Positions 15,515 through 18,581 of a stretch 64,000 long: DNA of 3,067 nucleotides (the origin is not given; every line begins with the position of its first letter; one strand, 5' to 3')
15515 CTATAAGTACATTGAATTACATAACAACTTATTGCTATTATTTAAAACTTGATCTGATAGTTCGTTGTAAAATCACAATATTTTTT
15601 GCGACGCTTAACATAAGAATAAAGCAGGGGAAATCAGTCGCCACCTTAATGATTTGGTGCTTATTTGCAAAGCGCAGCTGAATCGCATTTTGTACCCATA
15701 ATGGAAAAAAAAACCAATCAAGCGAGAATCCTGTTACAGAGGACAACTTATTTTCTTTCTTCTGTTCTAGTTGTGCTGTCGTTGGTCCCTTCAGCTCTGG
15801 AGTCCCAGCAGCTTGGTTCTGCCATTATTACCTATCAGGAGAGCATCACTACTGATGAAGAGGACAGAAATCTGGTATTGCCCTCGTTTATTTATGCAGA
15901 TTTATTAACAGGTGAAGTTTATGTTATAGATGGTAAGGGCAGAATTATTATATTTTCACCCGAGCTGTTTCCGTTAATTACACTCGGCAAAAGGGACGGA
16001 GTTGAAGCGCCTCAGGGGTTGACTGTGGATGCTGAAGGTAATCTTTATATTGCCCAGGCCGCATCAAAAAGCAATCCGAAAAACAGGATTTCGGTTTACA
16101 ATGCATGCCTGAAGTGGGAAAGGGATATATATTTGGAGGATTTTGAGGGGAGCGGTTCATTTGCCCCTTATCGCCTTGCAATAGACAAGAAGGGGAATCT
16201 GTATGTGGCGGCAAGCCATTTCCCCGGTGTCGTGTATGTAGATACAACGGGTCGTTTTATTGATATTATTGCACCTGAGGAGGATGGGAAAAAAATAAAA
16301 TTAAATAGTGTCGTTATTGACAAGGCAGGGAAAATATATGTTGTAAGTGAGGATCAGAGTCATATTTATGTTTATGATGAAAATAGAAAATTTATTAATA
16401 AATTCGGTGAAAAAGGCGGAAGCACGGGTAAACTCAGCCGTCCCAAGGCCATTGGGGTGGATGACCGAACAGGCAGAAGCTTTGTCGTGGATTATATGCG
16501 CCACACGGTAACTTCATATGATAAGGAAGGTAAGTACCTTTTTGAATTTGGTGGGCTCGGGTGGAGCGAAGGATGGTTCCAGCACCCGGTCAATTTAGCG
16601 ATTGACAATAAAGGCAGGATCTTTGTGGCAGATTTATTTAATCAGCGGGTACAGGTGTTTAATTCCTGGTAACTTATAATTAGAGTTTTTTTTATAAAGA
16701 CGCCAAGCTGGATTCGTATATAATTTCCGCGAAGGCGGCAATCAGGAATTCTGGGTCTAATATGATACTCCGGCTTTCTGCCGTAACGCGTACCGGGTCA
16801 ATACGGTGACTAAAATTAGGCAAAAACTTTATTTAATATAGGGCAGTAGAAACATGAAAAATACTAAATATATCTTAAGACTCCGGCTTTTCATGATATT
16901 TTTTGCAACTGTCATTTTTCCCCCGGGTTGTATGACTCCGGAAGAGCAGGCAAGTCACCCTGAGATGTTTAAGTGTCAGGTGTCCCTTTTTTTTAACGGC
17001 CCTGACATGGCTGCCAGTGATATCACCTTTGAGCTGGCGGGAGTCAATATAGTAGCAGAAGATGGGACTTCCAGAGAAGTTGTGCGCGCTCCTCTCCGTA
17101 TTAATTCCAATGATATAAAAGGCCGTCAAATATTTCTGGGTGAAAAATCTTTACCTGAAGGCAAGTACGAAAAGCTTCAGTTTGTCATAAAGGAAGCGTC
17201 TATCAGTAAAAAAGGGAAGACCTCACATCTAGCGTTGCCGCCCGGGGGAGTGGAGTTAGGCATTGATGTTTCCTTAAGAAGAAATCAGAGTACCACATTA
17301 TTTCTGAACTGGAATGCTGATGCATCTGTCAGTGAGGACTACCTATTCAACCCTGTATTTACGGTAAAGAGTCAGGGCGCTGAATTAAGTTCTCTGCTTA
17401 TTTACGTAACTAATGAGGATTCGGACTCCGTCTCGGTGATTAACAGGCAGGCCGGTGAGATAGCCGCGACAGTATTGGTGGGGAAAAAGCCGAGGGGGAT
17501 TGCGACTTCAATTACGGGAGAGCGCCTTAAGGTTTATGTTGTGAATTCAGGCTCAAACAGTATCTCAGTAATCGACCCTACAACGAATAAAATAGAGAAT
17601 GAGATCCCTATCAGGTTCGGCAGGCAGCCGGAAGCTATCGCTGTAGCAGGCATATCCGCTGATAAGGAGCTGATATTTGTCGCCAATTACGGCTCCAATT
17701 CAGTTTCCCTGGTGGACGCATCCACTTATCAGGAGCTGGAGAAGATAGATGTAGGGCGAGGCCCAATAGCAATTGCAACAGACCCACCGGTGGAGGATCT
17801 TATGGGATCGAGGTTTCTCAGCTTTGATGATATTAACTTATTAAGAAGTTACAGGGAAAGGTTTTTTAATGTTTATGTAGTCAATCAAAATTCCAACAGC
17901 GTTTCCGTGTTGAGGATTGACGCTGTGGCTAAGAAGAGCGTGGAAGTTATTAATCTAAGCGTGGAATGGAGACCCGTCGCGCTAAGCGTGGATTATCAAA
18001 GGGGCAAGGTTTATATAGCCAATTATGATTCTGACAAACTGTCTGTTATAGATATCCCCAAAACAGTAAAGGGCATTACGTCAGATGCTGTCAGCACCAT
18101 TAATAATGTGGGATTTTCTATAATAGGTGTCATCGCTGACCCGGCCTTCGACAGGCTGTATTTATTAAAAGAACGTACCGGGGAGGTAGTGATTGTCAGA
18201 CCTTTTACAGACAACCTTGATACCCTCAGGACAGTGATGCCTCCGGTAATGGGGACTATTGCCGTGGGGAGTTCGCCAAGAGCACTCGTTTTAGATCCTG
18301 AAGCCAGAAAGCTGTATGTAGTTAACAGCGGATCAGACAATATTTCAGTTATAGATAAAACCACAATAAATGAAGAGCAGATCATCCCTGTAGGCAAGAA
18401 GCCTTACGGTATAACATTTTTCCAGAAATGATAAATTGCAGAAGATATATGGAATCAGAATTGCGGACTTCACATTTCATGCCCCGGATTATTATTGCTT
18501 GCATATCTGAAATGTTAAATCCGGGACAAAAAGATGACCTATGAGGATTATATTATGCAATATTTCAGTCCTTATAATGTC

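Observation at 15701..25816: Candidate trans-envelope assembly module: two beta-propellers, a giant OM barrel, three related lipoproteins and a PPIase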

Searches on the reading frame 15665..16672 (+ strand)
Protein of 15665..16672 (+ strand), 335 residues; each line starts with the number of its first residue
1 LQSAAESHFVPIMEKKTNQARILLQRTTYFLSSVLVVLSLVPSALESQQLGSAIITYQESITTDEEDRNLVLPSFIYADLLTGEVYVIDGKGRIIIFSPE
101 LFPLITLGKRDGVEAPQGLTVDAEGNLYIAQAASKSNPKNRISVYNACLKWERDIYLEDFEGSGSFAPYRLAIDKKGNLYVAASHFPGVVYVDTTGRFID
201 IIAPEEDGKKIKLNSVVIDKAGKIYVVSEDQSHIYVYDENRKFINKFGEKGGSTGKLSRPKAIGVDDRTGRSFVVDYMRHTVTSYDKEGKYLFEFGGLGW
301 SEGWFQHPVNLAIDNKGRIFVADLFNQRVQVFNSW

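Call 4: search_protein_families(library=pfam, proteins=[window:15665-16672:+], max_evalue=0.01)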
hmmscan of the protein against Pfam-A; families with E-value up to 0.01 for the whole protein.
window:15665-16672:+ (335 aa): 9 families
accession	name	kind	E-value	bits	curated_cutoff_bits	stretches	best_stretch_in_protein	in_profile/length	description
PF01436.27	NHL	-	9.3e-11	41.7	20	1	305-332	1-28/28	NHL repeat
PF06739.17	SBBP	-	1.1e-10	41.6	20.5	0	168-183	15-30/38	Beta-propeller repeat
PF08450.18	SGL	-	5.4e-07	29.9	26.3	0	175-332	50-210/246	SMP-30/Gluconolactonase/LRE-like region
PF17170.10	DUF5128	-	3.1e-05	23.8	22.9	1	219-292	51-125/321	6-bladed beta-propeller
PF22701.2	Mala_s_1-like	-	0.00019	21.7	27.5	1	117-230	43-149/195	Mal s 1 allergenic protein-like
PF06977.17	SdiA-regulated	-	0.00086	19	21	0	110-131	219-240/249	SdiA-regulated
PF25021.1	TEN_NHL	-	0.0013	18.3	27.1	0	114-133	142-161/357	Teneurin NHL domain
PF07494.17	Reg_prop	-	0.0017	18.8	20.4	0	169-183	8-22/24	Two component regulator propeller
PF20067.5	SSL_N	-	0.0034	17.7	18.9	0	114-130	21-37/46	Strictosidine synthase-like, N-terminal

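Call 5: search_protein_families(library=ncbifam, proteins=[window:15665-16672:+], max_evalue=0.01)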
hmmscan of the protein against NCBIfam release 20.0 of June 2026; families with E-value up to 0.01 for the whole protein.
window:15665-16672:+ (335 aa): 6 families
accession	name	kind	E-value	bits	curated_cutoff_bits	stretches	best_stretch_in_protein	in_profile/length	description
NF035926.1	scyF_NHL_VPEP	equivalog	5.5e-29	101.4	350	1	114-333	42-274/376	scytonemin biosynthesis PEP-CTERM protein ScyF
NF033206.1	ScyE_fam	subfamily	1.4e-07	31.4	80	0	111-136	5-30/333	ScyD/ScyE family protein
NF052228.1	T9SS_PorZ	equivalog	3e-05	22.7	260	1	114-228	431-549/757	type IX secretion system anionic LPS delivery protein PorZ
TIGR02604.1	Piru_Ver_Nterm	subfamily_domain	0.00079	18.9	122.2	0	306-327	14-35/367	PVC-type heme-binding CxxCH protein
NF047494.1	Lepto_SBBP_lipo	equivalog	0.0012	17.6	400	0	171-254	134-233/466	SBBP repeat beta-propeller lipoprotein, LipL53 family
NF047780.1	LIC12708_fam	subfamily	0.0076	15.1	150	0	115-248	121-221/391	LIC_12708 family protein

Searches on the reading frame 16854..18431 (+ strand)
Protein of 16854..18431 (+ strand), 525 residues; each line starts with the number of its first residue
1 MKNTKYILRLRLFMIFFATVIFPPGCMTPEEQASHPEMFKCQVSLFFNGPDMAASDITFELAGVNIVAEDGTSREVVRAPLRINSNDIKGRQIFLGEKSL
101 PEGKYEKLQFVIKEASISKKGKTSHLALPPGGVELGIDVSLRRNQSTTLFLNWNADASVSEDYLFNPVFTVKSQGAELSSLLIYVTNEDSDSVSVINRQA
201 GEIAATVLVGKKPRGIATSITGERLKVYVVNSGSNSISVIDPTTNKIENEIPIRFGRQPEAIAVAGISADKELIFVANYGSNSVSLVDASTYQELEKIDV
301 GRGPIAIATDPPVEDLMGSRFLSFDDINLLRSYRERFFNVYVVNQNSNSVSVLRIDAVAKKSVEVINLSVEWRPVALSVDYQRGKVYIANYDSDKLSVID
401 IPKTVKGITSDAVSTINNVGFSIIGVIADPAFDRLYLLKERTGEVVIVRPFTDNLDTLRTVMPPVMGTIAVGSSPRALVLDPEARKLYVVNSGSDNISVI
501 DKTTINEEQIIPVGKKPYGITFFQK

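Call 4: search_protein_families(library=pfam, proteins=[window:16854-18431:+], max_evalue=0.01)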
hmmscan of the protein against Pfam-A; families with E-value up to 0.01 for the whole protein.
window:16854-18431:+ (525 aa): 3 families
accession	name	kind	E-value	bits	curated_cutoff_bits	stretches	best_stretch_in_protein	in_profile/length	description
PF10282.15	Lactonase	-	2.1e-12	47.4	21.7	1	340-405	51-119/344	Lactonase, 7-bladed beta-propeller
PF21783.3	YNCE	-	4.4e-08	33.3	27.1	0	183-249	42-106/339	YNCE-like beta-propeller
PF14321.11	DUF4382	-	0.00032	21.4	25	1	78-165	47-134/136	Domain of unknown function (DUF4382)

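Call 5: search_protein_families(library=ncbifam, proteins=[window:16854-18431:+], max_evalue=0.01)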
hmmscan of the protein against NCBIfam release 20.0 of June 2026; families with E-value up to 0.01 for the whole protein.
window:16854-18431:+ (525 aa): 11 families
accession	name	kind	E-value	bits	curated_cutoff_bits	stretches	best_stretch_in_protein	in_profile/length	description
TIGR02276.1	beta_rpt_yvtn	repeat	2.5e-50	168.2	27.85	5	485-522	4-41/42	beta-propeller repeat protein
TIGR03866.1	PQQ_ABC_repeats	subfamily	9.7e-36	123.4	287.3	3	179-311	9-134/310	PQQ-dependent catabolism-associated beta-propeller protein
NF052340.1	hydrazine_beta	equivalog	9.2e-26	90.8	560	4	218-307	40-122/372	hydrazine synthase subunit beta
NF052342.1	hydrazine_BC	exception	2.2e-13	49.3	1250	3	182-250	94-162/690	hydrazine synthase subunit beta-gamma fusion subunit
NF048007.1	MmpL3Stblzr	equivalog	1.6e-11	44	600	1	183-255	63-133/366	MmpL3/TtfA transport complex stabilizer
NF052280.1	7_blade_YncE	equivalog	2.2e-10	39.9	400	1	183-276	230-315/338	7-bladed beta-propeller protein YncE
NF052460.1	L-NosZ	equivalog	2.7e-07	29.5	700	1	181-307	55-179/480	clade III lactonase-type nitrous-oxide reductase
NF008258.1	PRK11028.1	equivalog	0.00013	21.2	370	1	342-507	52-210/330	6-phosphogluconolactonase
NF045638.1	Mrt_dep_phytase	exception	0.00015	20.6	440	1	341-443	108-219/430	myxosortase-dependent phytase-like phosphatase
NF050136.1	PGL_lacton_Staph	exception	0.0005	19.2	500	0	211-299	189-280/341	6-phosphogluconolactonase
NF038015.2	AztD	exception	0.0034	16.2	400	0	183-218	318-353/356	zinc metallochaperone AztD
